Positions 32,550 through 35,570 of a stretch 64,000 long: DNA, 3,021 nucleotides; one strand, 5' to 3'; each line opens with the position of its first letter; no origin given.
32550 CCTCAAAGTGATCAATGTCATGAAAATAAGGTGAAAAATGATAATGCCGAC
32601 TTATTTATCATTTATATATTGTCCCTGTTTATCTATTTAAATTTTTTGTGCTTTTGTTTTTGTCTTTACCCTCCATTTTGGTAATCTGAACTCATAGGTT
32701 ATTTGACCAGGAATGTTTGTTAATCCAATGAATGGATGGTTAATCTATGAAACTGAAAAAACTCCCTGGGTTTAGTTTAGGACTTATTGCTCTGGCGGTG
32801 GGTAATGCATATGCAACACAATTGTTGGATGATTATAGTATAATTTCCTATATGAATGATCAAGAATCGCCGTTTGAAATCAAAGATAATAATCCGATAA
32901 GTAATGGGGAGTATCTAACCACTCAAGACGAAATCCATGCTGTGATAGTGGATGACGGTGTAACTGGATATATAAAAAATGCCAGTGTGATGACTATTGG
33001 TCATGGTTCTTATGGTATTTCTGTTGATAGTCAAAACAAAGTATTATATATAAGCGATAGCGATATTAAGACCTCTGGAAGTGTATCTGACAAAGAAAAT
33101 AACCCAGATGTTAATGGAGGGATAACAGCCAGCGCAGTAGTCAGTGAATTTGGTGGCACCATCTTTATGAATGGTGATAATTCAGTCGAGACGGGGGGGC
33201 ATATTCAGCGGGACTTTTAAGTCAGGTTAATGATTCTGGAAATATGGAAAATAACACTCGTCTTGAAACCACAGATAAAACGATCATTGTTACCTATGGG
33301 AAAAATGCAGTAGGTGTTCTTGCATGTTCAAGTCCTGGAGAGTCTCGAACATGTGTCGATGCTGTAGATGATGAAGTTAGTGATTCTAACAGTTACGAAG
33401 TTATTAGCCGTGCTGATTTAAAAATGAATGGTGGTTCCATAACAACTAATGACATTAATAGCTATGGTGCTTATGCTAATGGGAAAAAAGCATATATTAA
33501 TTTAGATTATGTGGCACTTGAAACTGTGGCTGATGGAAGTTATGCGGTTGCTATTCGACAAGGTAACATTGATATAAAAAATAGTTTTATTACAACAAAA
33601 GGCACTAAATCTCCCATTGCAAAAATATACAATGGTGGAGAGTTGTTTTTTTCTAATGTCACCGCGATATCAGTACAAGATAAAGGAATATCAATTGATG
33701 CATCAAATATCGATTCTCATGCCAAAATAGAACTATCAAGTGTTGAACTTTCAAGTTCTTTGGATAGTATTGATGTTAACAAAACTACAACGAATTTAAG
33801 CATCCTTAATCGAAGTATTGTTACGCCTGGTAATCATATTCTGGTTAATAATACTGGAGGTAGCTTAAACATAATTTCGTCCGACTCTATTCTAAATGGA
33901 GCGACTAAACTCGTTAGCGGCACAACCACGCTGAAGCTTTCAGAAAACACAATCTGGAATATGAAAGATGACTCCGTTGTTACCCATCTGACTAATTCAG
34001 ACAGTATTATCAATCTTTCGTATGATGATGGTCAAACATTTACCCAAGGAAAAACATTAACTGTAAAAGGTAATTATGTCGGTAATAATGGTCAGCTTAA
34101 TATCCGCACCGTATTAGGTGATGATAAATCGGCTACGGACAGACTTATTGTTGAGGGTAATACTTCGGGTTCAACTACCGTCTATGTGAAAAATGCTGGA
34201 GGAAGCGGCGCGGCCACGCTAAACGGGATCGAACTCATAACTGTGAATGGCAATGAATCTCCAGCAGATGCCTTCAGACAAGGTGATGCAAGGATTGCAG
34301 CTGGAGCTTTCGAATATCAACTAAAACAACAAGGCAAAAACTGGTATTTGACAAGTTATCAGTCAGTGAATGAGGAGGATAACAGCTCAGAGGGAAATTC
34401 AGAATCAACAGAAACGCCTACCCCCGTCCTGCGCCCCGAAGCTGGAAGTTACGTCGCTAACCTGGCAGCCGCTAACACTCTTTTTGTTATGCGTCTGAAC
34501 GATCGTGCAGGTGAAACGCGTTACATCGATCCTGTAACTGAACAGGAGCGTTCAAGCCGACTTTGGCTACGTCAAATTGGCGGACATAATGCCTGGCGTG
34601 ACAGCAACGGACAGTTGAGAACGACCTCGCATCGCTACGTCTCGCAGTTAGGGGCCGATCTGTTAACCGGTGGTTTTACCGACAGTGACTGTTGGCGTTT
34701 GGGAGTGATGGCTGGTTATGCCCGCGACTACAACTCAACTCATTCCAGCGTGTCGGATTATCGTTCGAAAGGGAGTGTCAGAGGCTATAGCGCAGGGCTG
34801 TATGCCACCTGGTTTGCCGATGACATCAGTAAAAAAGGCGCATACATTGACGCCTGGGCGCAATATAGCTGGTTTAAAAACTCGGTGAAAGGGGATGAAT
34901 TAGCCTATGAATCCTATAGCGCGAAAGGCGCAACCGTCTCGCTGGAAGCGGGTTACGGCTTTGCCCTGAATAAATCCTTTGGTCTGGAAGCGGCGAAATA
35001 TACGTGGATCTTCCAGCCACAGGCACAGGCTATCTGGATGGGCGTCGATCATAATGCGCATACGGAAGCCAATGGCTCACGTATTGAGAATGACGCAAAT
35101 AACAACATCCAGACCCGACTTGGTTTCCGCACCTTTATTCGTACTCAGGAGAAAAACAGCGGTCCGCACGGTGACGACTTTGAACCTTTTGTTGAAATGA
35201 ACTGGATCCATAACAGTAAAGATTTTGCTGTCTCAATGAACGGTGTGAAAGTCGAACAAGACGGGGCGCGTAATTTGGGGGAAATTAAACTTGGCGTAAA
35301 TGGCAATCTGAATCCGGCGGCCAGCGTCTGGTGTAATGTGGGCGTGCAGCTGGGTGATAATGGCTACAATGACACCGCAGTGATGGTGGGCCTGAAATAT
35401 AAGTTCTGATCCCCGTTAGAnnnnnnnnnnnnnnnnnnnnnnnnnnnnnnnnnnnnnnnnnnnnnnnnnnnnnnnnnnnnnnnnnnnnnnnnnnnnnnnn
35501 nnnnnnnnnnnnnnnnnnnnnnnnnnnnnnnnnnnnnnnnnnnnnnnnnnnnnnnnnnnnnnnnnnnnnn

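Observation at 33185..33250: ycgH autotransporter split by a single G7 homopolymer; one extra G restores an ~880-aa ORF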

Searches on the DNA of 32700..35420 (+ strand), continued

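Call 26: get_annotated_region(hit=H91, flank=1500)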
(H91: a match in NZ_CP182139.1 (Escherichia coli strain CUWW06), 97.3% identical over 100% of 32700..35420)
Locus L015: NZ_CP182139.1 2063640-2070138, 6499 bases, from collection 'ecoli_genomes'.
description: Escherichia coli strain CUWW06 chromosome, complete genome
organism: Escherichia coli strain CUWW06 (NCBI taxid 562)
replicon: chromosome; assembly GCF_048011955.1
host: -; source: wastewater; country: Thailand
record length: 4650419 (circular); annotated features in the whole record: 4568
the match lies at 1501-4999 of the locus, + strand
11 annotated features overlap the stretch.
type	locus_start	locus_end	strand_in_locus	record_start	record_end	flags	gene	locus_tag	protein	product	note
CDS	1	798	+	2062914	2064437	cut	pdeG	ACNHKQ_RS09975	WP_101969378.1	cyclic diguanylate phosphodiesterase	-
CDS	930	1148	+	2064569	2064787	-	ymgF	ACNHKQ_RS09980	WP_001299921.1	cell division-associated protein YmgF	-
CDS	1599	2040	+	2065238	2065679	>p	-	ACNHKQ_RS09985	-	autotransporter outer membrane beta-barrel domain-containing protein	frameshifted; incomplete; partial in the middle of a contig; missing C-terminus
CDS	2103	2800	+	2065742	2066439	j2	-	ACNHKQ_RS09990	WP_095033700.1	IS1-like element IS1B family transposase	programmed frameshift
CDS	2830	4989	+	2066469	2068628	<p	ycgH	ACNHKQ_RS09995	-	autotransporter YcgH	incomplete; partial in the middle of a contig; missing N-terminus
CDS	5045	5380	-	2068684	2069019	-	ymgD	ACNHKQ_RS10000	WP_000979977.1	YmgD family protein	-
CDS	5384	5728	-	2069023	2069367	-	ymgG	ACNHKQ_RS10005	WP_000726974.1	YMGG-like glycine zipper-containing protein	-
CDS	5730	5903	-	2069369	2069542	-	ymgI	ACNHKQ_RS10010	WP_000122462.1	protein YmgI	-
CDS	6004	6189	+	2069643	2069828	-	ymgJ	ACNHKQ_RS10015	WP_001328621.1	protein YmgJ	-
CDS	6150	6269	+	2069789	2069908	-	-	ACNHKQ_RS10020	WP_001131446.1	hypothetical protein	-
CDS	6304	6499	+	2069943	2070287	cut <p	-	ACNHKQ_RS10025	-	autotransporter outer membrane beta-barrel domain-containing protein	incomplete; partial in the middle of a contig; missing N-terminus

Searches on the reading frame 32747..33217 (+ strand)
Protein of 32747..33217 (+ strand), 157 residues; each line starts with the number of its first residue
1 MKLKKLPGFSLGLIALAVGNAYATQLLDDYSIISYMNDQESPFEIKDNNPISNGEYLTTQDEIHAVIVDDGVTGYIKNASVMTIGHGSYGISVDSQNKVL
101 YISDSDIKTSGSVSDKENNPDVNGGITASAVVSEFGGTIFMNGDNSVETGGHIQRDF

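Call 36: list_cluster_members(proteins=[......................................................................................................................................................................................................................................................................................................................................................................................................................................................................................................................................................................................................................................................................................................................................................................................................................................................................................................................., window:32747-33217:+, window:33244-35406:+])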
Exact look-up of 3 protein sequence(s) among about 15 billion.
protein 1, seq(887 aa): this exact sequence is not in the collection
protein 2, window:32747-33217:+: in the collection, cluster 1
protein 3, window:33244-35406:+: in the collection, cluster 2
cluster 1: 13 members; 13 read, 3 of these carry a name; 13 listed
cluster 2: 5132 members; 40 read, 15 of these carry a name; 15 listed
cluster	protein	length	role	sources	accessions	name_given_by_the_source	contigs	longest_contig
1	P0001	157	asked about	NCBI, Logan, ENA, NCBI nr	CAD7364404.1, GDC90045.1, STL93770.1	hypothetical protein HmCmsJML254_00317 [Escherichia coli]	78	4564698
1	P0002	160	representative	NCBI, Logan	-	-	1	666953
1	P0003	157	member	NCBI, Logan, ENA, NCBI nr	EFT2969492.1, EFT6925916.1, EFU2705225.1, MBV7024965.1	hypothetical protein HUI19_002060 [Escherichia coli] | hypothetical protein [Escherichia coli]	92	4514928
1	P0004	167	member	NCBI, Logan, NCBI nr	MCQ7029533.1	hypothetical protein MRO55_23660 [Escherichia coli] | hypothetical protein [Escherichia coli]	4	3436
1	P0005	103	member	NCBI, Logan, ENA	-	-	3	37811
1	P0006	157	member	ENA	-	-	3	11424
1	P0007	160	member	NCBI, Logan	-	-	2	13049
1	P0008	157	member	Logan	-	-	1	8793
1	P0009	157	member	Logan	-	-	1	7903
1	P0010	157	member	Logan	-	-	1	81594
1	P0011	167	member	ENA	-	-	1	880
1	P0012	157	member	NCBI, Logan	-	-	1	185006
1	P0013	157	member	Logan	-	-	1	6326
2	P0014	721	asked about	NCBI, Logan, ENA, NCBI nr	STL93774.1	putative outer membrane autotransporter barrel, putative pectin lyase fold [Escherichia ...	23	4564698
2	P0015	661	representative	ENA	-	-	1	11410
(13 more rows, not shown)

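Call 39: find_encoding_contigs(protein=P0004, flank=4000, max_places=4)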
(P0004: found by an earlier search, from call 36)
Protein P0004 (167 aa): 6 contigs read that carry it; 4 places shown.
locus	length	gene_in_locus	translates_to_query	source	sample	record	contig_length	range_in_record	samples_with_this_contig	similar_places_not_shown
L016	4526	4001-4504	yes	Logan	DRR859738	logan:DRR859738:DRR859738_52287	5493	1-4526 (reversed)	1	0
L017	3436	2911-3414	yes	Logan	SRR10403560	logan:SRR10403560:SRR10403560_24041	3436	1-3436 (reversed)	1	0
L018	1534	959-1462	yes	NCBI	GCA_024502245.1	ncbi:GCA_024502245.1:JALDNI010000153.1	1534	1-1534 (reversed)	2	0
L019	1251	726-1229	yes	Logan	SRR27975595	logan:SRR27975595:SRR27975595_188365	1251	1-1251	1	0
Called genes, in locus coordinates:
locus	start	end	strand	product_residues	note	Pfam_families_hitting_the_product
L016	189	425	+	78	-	PF10798:YmgB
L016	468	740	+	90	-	-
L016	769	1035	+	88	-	PF10798:YmgB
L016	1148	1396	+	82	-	-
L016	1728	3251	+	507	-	PF12792:CSS-motif, PF00563:EAL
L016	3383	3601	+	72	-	PF28058:YmgF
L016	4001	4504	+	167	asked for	-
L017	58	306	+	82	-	-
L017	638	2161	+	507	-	PF12792:CSS-motif, PF00563:EAL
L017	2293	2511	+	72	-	PF28058:YmgF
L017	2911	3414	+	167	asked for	-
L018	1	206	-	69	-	PF03811:Zn_ribbon_InsA, PF12759:HTH_Tnp_IS1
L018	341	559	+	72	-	PF28058:YmgF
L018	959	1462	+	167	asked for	-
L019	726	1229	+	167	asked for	-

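Call 40: find_encoding_contigs(protein=P0007, flank=4000, max_places=3)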
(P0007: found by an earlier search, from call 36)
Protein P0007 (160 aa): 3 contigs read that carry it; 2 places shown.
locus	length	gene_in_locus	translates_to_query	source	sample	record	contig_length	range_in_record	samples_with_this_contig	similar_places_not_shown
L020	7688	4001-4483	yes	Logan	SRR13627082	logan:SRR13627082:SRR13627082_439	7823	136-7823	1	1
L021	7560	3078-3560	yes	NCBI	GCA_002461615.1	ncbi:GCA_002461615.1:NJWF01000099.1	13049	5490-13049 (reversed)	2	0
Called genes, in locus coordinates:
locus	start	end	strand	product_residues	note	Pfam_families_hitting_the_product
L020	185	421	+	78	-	PF10798:YmgB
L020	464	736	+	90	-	-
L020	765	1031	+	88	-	PF10798:YmgB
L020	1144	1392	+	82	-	-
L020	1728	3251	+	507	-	PF12792:CSS-motif, PF00563:EAL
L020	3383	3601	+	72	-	PF28058:YmgF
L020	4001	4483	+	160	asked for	-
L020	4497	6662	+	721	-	PF03212:Pertactin, PF18883:AC_1, PF03797:Autotransporter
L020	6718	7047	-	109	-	PF16456:YmgD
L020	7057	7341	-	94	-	-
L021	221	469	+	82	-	-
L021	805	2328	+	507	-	PF12792:CSS-motif, PF00563:EAL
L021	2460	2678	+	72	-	PF28058:YmgF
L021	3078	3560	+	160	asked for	-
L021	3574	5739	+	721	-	PF03212:Pertactin, PF18883:AC_1, PF03797:Autotransporter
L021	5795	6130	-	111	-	PF16456:YmgD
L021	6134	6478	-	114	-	-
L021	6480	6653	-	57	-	PF28591:YmgI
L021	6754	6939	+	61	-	PF28592:YmgJ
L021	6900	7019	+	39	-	-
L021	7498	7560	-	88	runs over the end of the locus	PF03776:MinE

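Call 41: find_encoding_contigs(protein=P0002, flank=4000, max_places=2)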
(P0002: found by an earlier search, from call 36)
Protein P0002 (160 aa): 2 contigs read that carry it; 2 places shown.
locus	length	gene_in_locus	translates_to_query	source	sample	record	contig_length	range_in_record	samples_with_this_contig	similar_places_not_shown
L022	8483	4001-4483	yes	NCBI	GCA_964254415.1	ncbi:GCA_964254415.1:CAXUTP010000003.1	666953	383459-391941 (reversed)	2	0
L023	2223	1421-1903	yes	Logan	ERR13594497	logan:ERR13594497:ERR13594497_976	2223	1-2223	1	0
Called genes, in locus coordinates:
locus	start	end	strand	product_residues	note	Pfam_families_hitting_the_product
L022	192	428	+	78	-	PF10798:YmgB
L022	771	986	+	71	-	PF10798:YmgB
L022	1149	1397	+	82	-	-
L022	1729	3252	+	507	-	PF12792:CSS-motif, PF00563:EAL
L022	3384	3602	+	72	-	PF28058:YmgF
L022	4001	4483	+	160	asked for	-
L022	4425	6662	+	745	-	PF03212:Pertactin, PF18883:AC_1, PF03797:Autotransporter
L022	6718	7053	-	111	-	PF16456:YmgD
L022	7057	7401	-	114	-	-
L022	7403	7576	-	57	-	PF28591:YmgI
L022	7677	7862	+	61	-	PF28592:YmgJ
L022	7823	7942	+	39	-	-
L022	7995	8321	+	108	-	PF03797:Autotransporter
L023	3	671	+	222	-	?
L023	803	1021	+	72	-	PF28058:YmgF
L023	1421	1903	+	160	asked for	-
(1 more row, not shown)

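Call 49: find_encoding_contigs(protein=P0014, flank=3000, max_places=8)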
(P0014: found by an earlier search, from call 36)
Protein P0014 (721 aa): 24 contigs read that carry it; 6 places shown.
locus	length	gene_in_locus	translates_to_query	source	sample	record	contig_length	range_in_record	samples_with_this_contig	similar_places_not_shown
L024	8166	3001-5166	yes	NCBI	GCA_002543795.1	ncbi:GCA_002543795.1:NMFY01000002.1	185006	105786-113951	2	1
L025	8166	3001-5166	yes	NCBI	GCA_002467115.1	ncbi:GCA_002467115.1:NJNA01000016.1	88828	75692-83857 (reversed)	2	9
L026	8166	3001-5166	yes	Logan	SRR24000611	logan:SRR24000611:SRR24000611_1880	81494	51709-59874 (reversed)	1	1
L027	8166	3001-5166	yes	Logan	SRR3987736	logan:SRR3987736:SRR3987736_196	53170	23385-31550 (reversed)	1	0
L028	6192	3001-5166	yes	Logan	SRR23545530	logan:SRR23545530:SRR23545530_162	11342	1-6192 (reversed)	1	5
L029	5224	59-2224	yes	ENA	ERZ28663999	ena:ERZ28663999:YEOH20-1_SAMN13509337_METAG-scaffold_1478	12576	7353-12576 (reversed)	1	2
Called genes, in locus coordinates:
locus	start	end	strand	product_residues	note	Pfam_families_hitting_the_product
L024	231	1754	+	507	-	PF12792:CSS-motif, PF00563:EAL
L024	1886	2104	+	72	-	PF28058:YmgF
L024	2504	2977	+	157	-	-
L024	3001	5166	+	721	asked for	PF03212:Pertactin, PF18883:AC_1, PF03797:Autotransporter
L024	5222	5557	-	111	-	PF16456:YmgD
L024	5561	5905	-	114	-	-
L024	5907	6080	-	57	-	PF28591:YmgI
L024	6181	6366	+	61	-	PF28592:YmgJ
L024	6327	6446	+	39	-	-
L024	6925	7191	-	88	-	PF03776:MinE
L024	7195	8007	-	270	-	PF01656:CbiA, PF02374:ArsA_ATPase, PF09140:MipZ, PF10609:ParA, PF13614:AAA_31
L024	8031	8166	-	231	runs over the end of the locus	PF05209:MinC_N, PF03775:MinC_C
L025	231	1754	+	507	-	PF12792:CSS-motif, PF00563:EAL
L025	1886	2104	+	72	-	PF28058:YmgF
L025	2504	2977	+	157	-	-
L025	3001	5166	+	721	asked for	PF03212:Pertactin, PF18883:AC_1, PF03797:Autotransporter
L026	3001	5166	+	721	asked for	PF03212:Pertactin, PF18883:AC_1, PF03797:Autotransporter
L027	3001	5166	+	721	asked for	PF03212:Pertactin, PF18883:AC_1, PF03797:Autotransporter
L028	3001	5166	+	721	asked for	PF03212:Pertactin, PF18883:AC_1, PF03797:Autotransporter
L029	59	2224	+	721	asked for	PF03212:Pertactin, PF18883:AC_1, PF03797:Autotransporter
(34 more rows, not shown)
